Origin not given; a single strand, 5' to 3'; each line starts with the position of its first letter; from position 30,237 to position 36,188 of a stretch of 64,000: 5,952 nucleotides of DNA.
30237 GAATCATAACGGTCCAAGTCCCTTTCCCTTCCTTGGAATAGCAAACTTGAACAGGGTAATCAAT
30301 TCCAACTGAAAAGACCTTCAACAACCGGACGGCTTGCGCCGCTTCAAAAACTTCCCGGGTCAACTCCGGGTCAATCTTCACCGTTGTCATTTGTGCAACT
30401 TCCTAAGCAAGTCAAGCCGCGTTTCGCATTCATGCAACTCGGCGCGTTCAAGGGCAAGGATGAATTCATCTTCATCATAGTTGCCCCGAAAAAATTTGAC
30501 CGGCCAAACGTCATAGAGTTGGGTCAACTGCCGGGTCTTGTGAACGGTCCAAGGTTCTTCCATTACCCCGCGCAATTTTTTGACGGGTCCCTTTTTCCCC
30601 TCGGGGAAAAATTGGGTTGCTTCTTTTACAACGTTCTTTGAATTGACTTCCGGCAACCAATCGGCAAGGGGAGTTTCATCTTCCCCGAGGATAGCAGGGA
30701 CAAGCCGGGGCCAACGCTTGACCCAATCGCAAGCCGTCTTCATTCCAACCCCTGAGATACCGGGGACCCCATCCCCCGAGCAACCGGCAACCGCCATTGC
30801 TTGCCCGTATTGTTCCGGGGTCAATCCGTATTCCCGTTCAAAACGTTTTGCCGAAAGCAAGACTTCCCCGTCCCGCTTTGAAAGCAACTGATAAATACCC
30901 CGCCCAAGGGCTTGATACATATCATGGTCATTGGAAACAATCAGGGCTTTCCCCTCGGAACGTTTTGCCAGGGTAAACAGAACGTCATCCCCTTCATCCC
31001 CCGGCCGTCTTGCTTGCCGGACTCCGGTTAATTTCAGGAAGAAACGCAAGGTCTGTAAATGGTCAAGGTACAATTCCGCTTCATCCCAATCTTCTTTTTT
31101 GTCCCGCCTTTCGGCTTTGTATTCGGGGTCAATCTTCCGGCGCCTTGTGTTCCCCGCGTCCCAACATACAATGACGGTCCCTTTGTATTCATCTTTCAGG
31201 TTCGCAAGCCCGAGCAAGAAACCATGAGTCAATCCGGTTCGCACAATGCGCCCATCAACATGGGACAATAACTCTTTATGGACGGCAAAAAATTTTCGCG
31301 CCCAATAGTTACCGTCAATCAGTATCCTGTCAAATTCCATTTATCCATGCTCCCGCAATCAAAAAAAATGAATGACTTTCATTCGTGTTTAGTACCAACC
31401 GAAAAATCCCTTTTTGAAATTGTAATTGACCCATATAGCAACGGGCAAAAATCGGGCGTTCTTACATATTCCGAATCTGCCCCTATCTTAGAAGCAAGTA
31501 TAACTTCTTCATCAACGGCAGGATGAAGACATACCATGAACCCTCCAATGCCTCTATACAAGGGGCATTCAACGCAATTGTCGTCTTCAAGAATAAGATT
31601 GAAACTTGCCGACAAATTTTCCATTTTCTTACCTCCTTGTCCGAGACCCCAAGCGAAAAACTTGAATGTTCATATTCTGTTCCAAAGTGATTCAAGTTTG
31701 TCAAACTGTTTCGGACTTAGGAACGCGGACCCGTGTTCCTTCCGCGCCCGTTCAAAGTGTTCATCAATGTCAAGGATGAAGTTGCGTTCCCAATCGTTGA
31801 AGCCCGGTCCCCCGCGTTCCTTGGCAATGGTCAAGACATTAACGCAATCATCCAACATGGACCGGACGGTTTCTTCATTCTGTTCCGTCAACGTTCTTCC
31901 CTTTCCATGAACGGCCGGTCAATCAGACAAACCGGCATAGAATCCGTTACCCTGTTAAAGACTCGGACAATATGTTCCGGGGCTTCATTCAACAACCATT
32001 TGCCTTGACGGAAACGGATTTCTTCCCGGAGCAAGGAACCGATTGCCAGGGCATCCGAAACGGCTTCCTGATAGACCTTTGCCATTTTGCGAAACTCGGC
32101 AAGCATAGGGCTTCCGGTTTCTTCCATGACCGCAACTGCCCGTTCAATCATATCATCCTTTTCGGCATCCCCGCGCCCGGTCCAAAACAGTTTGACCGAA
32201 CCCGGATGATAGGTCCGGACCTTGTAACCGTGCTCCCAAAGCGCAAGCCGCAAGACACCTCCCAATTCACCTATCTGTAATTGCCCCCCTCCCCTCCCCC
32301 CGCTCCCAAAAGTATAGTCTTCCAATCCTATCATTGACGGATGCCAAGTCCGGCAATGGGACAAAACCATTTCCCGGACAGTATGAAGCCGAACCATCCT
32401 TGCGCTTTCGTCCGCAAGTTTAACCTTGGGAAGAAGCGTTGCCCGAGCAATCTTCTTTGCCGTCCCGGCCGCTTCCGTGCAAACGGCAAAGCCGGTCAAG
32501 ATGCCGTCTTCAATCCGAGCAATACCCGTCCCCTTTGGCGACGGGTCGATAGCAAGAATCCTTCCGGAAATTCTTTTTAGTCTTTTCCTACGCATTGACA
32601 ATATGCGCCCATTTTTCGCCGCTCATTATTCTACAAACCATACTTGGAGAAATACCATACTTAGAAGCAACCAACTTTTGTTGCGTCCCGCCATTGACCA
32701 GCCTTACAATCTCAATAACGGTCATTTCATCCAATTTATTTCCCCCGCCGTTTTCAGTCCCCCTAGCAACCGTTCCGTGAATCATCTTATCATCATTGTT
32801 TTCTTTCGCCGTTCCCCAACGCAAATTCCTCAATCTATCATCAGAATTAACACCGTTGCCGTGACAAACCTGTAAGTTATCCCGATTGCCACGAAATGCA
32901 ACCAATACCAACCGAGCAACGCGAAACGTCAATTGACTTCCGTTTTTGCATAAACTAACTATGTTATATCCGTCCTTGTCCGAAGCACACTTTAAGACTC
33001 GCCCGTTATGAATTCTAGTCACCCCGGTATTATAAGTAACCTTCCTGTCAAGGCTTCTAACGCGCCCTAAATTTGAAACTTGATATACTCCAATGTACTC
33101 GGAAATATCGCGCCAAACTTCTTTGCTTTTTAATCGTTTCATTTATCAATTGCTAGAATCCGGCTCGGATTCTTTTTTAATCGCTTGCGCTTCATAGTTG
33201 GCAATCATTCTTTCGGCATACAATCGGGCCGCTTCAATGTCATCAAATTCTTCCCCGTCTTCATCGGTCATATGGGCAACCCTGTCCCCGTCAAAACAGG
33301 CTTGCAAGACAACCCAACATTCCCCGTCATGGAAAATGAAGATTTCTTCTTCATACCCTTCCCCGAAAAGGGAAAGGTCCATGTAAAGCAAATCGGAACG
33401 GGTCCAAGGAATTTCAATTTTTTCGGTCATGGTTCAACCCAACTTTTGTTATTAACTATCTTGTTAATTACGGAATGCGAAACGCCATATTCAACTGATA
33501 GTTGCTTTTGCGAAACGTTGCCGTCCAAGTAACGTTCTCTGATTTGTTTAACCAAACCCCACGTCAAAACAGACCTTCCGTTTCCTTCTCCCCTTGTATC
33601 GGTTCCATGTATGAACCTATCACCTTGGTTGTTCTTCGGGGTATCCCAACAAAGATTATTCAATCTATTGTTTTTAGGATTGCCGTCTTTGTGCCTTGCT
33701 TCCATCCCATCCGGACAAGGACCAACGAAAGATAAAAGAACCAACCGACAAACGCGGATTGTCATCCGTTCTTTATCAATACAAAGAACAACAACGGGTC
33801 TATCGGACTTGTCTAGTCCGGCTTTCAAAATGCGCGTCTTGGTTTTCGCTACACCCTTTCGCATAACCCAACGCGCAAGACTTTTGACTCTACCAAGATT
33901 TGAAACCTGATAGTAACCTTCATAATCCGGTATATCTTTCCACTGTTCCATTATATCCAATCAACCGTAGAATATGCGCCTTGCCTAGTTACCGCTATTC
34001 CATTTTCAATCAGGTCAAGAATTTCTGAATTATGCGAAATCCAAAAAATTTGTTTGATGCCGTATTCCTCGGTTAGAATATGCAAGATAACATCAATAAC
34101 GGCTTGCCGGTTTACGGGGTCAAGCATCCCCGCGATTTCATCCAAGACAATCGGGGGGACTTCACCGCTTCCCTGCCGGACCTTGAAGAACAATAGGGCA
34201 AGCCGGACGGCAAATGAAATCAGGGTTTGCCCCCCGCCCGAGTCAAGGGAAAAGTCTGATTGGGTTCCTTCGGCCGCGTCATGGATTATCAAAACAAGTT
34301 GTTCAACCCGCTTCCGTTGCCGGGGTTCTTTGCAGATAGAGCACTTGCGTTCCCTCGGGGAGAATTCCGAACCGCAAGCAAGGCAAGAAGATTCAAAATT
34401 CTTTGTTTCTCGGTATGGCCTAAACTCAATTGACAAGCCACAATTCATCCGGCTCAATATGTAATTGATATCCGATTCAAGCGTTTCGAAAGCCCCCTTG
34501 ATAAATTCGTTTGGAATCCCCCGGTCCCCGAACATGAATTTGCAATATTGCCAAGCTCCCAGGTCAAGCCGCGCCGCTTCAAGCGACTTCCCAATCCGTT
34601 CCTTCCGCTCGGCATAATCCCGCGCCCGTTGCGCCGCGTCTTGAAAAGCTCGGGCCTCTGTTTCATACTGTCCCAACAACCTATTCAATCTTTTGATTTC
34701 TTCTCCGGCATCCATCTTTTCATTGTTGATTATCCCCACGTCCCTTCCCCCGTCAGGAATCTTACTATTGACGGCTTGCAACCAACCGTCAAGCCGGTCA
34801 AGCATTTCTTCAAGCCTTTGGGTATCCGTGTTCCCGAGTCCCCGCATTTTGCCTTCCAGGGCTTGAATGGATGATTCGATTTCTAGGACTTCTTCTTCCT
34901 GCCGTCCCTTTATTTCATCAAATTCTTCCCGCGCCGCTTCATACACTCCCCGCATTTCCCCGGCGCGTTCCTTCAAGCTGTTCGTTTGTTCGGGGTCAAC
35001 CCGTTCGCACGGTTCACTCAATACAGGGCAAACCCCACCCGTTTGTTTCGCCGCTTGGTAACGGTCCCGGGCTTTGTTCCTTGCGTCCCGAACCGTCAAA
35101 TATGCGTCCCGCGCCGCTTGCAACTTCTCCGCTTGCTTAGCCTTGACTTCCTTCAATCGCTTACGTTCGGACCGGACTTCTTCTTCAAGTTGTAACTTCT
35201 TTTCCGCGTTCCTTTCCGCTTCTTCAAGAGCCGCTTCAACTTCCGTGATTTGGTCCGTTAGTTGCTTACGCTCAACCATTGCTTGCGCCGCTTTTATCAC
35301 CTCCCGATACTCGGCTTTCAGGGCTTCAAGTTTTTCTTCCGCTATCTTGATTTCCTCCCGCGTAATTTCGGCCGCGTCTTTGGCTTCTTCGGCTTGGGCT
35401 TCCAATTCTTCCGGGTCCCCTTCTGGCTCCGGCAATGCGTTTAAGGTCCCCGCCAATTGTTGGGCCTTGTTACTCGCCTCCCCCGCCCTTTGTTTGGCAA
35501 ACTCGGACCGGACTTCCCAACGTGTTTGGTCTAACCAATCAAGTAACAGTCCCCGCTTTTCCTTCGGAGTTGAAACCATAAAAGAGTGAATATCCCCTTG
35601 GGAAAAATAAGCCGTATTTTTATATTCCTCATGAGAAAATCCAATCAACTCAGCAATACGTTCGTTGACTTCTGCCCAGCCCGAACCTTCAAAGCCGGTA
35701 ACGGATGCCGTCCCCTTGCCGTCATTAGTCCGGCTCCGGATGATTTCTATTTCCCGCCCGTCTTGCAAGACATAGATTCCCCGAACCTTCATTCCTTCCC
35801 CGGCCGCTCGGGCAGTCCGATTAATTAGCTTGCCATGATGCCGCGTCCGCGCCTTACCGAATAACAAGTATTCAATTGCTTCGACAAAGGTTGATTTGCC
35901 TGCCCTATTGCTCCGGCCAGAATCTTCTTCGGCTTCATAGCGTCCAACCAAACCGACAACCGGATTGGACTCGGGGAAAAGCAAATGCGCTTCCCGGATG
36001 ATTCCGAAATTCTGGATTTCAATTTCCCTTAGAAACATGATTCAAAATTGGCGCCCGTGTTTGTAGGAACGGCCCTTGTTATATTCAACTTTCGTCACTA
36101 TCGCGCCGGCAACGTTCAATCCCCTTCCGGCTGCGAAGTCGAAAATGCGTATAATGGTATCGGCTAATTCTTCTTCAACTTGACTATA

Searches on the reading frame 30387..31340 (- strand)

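Call 43: search_protein_families(library=pfam, proteins=[window:30387-31340:-], max_evalue=0.001)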
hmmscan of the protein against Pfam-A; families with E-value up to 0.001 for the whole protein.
window:30387-31340:- (317 aa): 2 families
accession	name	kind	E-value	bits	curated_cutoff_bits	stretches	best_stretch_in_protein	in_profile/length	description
PF02739.22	5_3_exonuc_N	-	2.1e-22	80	34.3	1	6-172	3-164/164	5'-3' exonuclease, N-terminal resolvase-like domain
PF01367.25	5_3_exonuc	-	1e-06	29.6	40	1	174-213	2-41/97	5'-3' exonuclease, C-terminal SAM fold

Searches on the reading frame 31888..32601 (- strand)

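Call 43: search_protein_families(library=pfam, proteins=[window:31888-32601:-], max_evalue=0.001)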
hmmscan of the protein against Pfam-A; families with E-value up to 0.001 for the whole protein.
window:31888-32601:- (237 aa): 1 family
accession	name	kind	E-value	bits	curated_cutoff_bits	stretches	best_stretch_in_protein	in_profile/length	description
PF02075.23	RuvC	-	6.5e-08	33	22.2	1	35-151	10-119/148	Crossover junction endodeoxyribonuclease RuvC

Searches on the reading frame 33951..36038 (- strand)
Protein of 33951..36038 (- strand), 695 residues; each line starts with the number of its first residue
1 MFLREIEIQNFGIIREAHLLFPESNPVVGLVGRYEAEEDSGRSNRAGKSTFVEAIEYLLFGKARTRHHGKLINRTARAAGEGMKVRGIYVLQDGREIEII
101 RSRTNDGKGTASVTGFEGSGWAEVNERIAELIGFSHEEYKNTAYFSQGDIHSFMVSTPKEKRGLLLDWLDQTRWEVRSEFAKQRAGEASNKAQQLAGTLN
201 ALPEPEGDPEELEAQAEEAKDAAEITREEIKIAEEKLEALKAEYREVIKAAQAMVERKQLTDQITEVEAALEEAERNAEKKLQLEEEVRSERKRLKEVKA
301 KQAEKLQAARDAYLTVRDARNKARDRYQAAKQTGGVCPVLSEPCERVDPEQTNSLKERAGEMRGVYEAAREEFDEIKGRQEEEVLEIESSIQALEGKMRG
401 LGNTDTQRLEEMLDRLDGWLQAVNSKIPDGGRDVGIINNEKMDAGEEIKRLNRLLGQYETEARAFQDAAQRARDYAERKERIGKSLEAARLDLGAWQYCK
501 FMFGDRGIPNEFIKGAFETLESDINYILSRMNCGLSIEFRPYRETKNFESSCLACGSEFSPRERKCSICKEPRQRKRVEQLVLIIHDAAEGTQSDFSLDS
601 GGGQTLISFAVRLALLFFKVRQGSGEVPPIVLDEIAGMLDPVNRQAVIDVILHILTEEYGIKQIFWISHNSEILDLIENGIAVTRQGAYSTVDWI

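Call 42: search_protein_families(library=pfam, proteins=[window:33951-36038:-], max_evalue=0.001)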
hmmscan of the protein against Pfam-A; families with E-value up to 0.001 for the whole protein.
window:33951-36038:- (695 aa): 4 families
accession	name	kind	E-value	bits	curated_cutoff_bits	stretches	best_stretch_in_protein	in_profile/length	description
PF13476.12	AAA_23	-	6.1e-14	53.6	27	1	6-238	2-201/201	AAA domain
PF02463.25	SMC_N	-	2e-11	44.2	40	1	4-685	3-213/220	RecF/RecN/SMC N terminal domain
PF13175.12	AAA_15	-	9.4e-06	25.9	32.1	1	1-307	1-265/374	AAA ATPase domain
PF13514.12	AAA_27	-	3.3e-05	24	22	1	1-106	1-91/206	AAA domain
